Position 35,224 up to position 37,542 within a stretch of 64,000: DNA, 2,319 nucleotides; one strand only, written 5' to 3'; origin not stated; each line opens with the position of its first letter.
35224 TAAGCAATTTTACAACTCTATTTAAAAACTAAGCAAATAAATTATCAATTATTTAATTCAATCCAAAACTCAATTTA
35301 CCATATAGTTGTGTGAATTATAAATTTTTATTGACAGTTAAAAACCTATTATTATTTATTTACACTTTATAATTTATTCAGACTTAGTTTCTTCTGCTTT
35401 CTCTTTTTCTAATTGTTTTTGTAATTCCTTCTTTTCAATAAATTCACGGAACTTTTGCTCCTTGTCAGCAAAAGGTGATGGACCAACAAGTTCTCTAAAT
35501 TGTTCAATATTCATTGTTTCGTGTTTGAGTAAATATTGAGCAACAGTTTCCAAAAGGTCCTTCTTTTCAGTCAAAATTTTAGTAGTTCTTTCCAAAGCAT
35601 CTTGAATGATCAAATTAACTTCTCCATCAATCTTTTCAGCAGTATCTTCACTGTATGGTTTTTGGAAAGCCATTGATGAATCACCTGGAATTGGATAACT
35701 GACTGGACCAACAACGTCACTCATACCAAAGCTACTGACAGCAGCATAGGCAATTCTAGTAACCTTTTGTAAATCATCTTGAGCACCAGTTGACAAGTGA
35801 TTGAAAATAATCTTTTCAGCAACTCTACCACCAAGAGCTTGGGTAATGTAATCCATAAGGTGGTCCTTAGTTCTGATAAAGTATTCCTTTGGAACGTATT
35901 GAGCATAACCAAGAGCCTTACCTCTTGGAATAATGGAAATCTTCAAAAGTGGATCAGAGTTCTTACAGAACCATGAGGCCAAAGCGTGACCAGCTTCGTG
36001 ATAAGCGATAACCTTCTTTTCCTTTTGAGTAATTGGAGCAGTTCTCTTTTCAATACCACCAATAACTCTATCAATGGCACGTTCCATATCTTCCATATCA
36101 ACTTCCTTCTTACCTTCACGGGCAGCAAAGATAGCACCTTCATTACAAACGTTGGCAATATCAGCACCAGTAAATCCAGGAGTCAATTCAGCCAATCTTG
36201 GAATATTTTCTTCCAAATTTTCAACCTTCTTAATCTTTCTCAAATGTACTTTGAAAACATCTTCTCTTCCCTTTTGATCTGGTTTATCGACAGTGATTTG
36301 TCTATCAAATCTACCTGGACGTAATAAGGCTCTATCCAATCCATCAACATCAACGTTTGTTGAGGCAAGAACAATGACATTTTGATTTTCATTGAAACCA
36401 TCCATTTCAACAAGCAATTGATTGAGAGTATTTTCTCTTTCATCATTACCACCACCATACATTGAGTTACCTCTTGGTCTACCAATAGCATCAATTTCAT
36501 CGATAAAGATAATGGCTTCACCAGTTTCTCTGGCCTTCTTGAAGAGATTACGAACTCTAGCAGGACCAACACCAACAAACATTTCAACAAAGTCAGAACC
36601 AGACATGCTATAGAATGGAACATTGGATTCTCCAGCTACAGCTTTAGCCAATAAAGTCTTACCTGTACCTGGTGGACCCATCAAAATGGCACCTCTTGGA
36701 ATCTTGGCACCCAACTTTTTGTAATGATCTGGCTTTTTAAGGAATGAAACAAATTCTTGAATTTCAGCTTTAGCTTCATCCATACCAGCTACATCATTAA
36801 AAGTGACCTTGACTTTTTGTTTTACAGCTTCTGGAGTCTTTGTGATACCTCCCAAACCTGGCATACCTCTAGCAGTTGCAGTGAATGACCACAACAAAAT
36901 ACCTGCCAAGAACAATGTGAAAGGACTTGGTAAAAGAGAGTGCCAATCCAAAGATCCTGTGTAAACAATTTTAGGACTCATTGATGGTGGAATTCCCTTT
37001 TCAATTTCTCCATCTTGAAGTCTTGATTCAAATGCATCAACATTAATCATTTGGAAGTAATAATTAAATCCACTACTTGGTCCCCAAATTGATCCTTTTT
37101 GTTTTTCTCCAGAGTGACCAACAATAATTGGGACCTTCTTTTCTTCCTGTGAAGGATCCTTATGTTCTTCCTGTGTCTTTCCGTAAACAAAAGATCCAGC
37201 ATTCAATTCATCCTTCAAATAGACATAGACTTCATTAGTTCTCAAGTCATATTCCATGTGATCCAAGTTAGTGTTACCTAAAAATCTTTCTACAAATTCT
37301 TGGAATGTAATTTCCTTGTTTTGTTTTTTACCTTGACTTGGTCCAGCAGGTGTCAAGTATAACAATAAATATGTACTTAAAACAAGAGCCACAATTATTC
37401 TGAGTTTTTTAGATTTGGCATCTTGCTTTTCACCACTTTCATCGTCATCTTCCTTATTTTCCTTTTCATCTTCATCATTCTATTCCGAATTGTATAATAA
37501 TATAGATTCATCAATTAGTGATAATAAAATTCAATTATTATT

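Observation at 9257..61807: Rare palindromic GGCGCC (E2F-like) element recurs six times, always intergenic, mostly just upstream of an ATG, including all three cilium genes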

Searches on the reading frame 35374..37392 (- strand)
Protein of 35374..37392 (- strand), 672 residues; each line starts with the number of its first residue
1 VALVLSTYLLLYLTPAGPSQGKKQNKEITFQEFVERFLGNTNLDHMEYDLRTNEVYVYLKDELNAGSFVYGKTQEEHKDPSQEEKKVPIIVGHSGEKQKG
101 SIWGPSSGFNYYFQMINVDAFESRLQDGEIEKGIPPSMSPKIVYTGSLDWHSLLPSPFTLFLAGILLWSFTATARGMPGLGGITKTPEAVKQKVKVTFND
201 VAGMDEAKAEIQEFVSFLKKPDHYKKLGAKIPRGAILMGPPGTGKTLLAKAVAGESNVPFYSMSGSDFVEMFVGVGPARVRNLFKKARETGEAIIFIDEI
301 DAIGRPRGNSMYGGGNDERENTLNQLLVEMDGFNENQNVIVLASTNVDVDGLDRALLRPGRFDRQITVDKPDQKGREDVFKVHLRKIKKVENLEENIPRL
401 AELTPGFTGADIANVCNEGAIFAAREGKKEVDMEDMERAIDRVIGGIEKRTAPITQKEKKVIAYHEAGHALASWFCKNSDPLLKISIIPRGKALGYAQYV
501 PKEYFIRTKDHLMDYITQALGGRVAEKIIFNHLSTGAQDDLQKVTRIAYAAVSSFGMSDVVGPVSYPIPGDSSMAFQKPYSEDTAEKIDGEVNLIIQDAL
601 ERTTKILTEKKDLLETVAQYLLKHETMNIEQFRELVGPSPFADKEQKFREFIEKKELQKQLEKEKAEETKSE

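Call 21: search_protein_families(library=pfam, proteins=[window:35374-37392:-], max_evalue=0.001)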
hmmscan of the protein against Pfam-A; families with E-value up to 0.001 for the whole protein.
window:35374-37392:- (672 aa): 5 families
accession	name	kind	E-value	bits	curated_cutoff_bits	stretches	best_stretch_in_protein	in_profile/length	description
PF01434.24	Peptidase_M41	-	5.4e-63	212.8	29.9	1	454-635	3-191/191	Peptidase family M41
PF00004.35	AAA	-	8.9e-41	139.8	21.2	1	236-369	2-130/131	ATPase family associated with various cellular activities (AAA)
PF17862.7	AAA_lid_3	-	5.2e-14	51.9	27.2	1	395-437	2-44/45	AAA+ lid domain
PF05496.18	RuvB_N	-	0.00038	20.7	27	0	235-313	36-106/159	Holliday junction DNA helicase RuvB P-loop domain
PF07728.20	AAA_5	-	0.0008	19.9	22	0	236-304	3-79/139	AAA domain (dynein-related subfamily)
